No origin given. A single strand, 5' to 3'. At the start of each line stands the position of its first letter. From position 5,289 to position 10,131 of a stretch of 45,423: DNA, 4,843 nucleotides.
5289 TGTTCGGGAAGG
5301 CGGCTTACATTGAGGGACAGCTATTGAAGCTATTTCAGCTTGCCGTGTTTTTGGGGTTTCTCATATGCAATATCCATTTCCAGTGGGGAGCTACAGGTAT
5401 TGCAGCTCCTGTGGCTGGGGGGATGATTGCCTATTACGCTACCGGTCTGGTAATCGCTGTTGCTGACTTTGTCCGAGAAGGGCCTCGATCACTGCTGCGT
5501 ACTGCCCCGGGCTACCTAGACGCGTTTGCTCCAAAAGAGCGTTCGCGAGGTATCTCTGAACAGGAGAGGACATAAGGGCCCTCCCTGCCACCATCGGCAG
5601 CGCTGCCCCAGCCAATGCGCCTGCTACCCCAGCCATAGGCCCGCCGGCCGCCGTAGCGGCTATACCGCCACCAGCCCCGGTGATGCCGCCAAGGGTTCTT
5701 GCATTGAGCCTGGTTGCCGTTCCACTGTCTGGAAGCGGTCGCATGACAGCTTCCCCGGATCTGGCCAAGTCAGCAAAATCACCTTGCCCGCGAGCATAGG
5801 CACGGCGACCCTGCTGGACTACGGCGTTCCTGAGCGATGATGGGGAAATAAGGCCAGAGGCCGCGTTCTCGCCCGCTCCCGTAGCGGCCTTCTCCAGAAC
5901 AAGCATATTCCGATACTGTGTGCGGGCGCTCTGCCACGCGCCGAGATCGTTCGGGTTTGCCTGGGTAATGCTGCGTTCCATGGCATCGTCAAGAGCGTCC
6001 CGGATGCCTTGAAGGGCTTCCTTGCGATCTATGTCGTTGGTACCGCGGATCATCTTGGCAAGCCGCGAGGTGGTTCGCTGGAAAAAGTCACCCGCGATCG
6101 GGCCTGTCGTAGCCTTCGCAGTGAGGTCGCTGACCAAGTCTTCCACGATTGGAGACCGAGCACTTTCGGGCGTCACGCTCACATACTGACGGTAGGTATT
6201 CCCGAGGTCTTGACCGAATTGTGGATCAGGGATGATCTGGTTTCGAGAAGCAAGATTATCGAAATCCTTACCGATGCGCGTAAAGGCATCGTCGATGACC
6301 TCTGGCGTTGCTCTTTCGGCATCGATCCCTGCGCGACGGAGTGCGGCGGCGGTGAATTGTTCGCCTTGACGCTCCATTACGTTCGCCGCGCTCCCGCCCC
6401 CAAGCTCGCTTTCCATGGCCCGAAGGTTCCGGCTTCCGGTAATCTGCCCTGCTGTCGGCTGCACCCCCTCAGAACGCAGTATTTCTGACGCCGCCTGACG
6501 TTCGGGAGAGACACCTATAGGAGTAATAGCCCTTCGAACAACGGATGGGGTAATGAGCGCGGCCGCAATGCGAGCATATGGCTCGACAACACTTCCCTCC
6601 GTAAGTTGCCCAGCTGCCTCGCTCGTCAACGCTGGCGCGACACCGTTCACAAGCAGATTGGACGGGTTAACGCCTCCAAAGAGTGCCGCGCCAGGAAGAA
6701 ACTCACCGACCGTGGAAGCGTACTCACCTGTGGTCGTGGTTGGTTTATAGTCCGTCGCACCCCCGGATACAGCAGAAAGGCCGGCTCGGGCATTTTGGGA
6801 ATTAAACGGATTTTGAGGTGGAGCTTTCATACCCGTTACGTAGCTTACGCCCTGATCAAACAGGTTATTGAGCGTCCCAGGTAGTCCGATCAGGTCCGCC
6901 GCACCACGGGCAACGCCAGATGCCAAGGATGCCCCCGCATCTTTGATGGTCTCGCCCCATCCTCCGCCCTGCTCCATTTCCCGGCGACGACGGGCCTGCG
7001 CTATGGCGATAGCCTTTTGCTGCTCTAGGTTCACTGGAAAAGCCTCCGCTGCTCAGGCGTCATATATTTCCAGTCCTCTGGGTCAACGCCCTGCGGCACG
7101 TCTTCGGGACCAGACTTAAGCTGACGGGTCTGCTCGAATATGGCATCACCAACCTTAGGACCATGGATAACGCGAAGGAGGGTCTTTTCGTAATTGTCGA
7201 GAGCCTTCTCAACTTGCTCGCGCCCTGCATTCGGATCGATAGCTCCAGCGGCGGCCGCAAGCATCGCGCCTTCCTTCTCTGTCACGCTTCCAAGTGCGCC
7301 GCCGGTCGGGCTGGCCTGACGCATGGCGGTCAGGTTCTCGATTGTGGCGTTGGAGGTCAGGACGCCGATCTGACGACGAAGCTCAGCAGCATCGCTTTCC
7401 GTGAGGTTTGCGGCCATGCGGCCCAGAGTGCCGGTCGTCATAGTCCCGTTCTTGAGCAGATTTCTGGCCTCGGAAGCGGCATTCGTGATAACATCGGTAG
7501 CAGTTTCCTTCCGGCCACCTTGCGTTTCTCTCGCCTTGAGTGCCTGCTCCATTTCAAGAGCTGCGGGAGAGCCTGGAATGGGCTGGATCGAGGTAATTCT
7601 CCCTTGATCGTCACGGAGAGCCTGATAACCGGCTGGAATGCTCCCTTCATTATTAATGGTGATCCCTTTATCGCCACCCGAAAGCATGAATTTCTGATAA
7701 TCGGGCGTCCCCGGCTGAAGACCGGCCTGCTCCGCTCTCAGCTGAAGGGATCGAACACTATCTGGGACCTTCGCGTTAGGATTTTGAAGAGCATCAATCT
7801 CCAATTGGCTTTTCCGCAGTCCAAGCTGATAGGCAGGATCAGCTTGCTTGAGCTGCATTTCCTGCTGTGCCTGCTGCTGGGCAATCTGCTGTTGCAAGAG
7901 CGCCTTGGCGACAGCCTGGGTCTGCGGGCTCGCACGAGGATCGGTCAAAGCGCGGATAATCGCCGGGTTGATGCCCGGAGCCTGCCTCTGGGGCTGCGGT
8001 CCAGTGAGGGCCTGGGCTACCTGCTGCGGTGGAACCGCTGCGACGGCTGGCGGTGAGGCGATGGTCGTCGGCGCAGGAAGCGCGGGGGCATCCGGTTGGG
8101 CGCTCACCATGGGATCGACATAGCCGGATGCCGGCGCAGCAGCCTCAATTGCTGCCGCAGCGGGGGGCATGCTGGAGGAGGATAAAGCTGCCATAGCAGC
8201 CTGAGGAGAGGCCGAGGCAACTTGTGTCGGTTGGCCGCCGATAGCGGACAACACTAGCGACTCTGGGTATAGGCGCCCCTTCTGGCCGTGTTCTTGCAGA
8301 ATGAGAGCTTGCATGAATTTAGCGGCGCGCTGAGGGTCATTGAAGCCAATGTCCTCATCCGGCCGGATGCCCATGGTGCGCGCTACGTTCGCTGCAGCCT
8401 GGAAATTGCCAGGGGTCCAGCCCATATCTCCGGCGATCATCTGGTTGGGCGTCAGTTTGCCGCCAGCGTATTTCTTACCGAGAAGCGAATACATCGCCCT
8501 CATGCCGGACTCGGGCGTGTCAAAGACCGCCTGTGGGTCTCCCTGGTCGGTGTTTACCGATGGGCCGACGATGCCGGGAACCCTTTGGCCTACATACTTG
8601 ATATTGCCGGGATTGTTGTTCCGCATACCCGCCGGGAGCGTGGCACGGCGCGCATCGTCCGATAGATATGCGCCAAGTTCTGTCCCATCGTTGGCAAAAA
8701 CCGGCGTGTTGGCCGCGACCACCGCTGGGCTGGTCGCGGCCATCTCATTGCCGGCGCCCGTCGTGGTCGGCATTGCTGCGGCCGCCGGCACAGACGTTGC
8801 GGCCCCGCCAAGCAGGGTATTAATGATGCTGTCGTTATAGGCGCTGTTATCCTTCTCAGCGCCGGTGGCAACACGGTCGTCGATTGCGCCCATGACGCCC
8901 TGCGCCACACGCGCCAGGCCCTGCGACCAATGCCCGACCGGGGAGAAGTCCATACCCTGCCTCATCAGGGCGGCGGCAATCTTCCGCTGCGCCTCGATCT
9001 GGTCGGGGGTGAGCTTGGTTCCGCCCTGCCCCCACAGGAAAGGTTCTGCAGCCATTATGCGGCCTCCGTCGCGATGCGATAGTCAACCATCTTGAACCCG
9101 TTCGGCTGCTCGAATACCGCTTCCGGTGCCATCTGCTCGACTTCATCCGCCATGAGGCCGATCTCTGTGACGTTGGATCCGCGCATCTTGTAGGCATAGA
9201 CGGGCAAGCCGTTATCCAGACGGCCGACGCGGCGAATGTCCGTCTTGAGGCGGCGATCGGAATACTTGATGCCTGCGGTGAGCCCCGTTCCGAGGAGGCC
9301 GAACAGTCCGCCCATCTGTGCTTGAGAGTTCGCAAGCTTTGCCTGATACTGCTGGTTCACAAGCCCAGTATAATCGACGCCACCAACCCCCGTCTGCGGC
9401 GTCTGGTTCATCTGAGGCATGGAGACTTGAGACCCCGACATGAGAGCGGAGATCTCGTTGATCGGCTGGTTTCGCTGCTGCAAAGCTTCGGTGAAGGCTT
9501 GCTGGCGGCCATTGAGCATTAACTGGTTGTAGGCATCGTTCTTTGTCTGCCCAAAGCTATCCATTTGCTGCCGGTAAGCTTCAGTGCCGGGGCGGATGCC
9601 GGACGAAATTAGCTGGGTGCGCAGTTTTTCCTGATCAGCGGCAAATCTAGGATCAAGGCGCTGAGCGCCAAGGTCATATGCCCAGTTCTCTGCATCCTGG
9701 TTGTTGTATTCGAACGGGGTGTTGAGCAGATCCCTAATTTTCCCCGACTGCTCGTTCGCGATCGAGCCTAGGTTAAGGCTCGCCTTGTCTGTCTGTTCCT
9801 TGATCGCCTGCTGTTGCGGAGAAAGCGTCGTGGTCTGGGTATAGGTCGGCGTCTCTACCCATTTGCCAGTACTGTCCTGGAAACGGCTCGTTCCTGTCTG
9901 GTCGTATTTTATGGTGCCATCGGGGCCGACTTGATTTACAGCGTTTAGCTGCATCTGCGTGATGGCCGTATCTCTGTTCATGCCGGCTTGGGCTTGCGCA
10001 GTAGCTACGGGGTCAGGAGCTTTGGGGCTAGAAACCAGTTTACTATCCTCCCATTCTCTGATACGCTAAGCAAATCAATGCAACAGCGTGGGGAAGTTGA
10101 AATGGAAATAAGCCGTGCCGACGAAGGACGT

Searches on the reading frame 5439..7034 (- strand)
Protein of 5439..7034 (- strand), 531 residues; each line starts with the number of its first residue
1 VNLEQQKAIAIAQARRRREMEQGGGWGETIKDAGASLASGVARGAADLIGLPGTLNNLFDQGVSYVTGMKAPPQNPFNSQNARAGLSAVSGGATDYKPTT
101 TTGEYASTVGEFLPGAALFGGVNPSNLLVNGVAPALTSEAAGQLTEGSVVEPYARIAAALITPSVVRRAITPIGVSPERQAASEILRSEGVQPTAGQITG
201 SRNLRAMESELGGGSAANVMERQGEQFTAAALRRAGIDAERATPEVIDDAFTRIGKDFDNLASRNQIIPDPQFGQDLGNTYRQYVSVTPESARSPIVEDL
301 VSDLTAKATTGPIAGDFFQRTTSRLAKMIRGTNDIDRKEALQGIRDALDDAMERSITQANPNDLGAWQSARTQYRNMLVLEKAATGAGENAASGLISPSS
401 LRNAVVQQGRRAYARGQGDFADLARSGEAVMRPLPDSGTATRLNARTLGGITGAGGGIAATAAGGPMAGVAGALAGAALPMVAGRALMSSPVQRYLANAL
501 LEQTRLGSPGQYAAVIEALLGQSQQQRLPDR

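Call 43: search_protein_families(library=phrogs, proteins=[window:5439-7034:-], max_evalue=0.001)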
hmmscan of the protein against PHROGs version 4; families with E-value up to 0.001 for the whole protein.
window:5439-7034:- (531 aa): 1 family
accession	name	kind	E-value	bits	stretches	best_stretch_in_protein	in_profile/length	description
phrog_26400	-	DNA, RNA and nucleotide metabolism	4.7e-33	115.9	1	176-499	237-544/589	DNA ejection protein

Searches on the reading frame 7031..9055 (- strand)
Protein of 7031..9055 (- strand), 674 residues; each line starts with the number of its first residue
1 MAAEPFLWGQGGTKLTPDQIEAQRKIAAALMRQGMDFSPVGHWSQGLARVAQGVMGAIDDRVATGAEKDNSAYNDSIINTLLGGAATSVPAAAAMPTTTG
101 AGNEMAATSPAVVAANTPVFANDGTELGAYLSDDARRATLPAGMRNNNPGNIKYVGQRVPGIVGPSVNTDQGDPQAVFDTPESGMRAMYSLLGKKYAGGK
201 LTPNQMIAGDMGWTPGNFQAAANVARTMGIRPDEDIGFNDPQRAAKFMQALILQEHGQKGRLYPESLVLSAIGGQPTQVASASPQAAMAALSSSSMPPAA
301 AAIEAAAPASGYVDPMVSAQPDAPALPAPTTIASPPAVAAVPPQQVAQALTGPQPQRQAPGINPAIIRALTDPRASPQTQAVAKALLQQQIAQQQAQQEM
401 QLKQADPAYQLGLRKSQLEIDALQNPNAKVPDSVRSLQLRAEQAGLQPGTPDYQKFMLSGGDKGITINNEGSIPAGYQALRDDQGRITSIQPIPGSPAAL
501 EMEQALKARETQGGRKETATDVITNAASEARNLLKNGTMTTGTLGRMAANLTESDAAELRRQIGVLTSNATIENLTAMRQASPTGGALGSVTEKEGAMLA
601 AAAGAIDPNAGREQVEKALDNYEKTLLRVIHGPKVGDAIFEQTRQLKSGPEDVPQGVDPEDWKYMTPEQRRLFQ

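Call 43: search_protein_families(library=phrogs, proteins=[window:7031-9055:-], max_evalue=0.001)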
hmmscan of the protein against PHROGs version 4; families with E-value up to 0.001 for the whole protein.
window:7031-9055:- (674 aa): 7 families
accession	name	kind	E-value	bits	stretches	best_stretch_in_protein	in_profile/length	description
phrog_24864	-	unknown function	1.7e-32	113.7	2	441-634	512-706/729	-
phrog_873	-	head and packaging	3e-16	60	1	135-295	349-507/1277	endolysin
phrog_26675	-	lysis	1.5e-15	57.8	1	358-577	301-502/643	endolysin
phrog_2276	-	tail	4.8e-09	36.4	1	134-267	483-606/673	tail length tape measure protein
phrog_2534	-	other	1e-07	32.4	1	505-631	282-402/435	released from the phage upon host infection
phrog_24990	-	unknown function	1.4e-07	31.3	2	340-430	394-501/747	-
phrog_7694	-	unknown function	3.6e-05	23.7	1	126-270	489-630/675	-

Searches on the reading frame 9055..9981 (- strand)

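Call 43: search_protein_families(library=phrogs, proteins=[window:9055-9981:-], max_evalue=0.001)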
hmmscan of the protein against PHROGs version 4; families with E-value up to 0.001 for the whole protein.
window:9055-9981:- (308 aa): 6 families
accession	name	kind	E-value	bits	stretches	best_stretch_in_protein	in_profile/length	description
phrog_6121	-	head and packaging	2.8e-102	344.1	2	155-307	236-390/392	virion structural protein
phrog_1980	-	tail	4.5e-08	33.8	1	45-295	166-389/449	tail fiber protein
phrog_4287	-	DNA, RNA and nucleotide metabolism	1.1e-07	32.5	1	127-302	208-384/392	DNA ejection protein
phrog_5668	-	tail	4.7e-07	28.9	1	235-302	1460-1534/1567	tail fiber protein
phrog_11011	-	tail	0.00068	18.5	0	239-293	1179-1241/1291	long tail fiber protein distal subunit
phrog_5481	-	tail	0.00073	19.1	1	177-295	844-976/1043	tail fiber protein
